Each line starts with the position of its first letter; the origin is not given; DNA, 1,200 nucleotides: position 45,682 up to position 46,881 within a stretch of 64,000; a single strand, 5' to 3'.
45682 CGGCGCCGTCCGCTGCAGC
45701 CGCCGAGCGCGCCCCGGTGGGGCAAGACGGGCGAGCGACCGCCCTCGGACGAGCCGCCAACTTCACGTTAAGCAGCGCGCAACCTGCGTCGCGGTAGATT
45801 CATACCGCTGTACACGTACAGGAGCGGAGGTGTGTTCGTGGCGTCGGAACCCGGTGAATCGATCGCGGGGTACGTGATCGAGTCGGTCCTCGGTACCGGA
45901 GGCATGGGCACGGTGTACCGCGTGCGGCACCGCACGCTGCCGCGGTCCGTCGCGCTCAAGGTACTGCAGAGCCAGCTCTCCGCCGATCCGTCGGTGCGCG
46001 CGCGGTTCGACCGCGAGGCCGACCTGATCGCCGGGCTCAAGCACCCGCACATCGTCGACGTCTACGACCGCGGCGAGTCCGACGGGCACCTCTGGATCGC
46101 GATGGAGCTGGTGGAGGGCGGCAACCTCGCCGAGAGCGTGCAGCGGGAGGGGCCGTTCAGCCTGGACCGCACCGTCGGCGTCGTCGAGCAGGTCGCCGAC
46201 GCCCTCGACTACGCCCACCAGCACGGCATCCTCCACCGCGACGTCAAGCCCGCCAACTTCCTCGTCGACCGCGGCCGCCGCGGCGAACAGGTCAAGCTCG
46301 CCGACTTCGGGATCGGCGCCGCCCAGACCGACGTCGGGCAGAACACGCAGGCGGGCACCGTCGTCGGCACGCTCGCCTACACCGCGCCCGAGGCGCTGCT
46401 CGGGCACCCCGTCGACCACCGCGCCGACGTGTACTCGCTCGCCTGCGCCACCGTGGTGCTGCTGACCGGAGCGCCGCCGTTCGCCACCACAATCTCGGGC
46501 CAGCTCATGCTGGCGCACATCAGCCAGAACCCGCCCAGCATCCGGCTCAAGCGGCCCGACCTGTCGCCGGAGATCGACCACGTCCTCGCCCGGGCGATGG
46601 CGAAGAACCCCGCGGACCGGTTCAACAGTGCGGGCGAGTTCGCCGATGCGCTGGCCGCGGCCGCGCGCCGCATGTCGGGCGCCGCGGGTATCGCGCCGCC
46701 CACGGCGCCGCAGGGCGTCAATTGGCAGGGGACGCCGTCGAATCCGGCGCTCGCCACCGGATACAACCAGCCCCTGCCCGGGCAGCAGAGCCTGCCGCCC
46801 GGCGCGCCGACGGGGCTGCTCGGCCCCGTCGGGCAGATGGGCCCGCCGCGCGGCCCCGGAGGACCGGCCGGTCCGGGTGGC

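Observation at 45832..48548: Ser/Thr kinase with a siderophore/B12-type periplasmic-binding-protein ectodomain, start-coupled to a small basic AKP-repeat protein, directly 3' of the ESX operon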

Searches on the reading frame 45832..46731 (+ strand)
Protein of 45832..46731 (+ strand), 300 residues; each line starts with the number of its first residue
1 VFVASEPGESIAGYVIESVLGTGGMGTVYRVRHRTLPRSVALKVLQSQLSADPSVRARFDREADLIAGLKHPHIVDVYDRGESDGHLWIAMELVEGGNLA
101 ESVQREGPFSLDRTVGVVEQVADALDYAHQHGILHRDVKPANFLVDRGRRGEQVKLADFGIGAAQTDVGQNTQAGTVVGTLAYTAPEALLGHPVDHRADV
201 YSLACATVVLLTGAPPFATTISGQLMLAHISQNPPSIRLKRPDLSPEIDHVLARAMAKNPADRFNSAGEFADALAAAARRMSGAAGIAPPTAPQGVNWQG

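Call 63: search_solved_structures(query=window:45832-46731:+, max_evalue=1e-30, show_alignments=1)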
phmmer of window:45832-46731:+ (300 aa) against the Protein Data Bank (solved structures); distinct sequences matched with E-value up to 1e-30: 25.
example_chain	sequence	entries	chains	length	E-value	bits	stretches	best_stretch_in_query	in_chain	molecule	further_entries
7naa_A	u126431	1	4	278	1.4e-68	234.7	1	8-275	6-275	Non-specific serine/threonine protein kinase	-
2h34_A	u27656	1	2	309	4.8e-59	203.5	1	5-277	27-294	Serine/threonine-protein kinase pknE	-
5u94_A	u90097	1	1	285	1.3e-56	195.5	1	13-271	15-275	Serine/threonine-protein kinase PknB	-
1mru_A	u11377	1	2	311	1.5e-56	195.3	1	13-274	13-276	Probable serine/threonine-protein kinase pknB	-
6b2p_A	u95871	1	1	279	1.5e-56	195.3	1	13-271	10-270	Serine/threonine-protein kinase PknB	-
1o6y_A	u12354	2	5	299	1.7e-56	195.1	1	13-271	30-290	SERINE/THREONINE-PROTEIN KINASE PKNB | Probable serine/threonine-protein kinase pknB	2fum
3f69_A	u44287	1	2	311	8.4e-56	192.8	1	13-274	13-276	Serine/threonine-protein kinase pknB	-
3f61_A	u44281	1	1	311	1.1e-55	192.4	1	13-274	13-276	Serine/threonine-protein kinase pknB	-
6i2p_A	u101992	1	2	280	1.3e-55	192.2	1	13-271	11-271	Serine/threonine-protein kinase PknB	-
3ori_A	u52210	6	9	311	1.9e-55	191.6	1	13-274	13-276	Serine/threonine protein kinase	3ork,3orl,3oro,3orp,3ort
3orm_A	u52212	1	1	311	2e-55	191.6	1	13-274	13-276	Serine/threonine protein kinase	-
5xka_A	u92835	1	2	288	1.3e-53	185.6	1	2-278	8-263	Serine/threonine-protein kinase PknI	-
5m06_A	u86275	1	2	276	2.2e-53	184.9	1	6-275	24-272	Serine/threonine-protein kinase PknI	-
5m07_A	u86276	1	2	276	2.9e-53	184.5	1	6-275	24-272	Serine/threonine-protein kinase PknI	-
5m09_A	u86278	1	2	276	1.2e-52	182.5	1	6-275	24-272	Serine/threonine-protein kinase PknI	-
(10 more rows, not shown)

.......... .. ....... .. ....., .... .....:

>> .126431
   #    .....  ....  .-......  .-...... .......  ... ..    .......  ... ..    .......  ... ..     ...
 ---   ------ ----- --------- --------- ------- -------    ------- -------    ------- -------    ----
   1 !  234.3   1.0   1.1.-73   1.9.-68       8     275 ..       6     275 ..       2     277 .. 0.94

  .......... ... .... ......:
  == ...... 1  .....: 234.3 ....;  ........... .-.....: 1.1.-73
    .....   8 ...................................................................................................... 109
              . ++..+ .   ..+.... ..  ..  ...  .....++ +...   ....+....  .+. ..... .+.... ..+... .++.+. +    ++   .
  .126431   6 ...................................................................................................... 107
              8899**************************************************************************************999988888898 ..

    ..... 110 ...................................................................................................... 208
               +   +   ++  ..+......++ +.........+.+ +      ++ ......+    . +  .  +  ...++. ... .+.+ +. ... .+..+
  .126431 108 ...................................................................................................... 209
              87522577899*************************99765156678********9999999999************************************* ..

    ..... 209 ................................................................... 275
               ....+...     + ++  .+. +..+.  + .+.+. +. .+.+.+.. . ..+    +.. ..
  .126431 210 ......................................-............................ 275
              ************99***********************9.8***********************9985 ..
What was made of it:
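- On PknQ family (MUP011-type receptor Ser/Thr kinases): PknF is the best PDB match at 235 bits (call 63).
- The kinase domain is closest to PknF (call 63).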
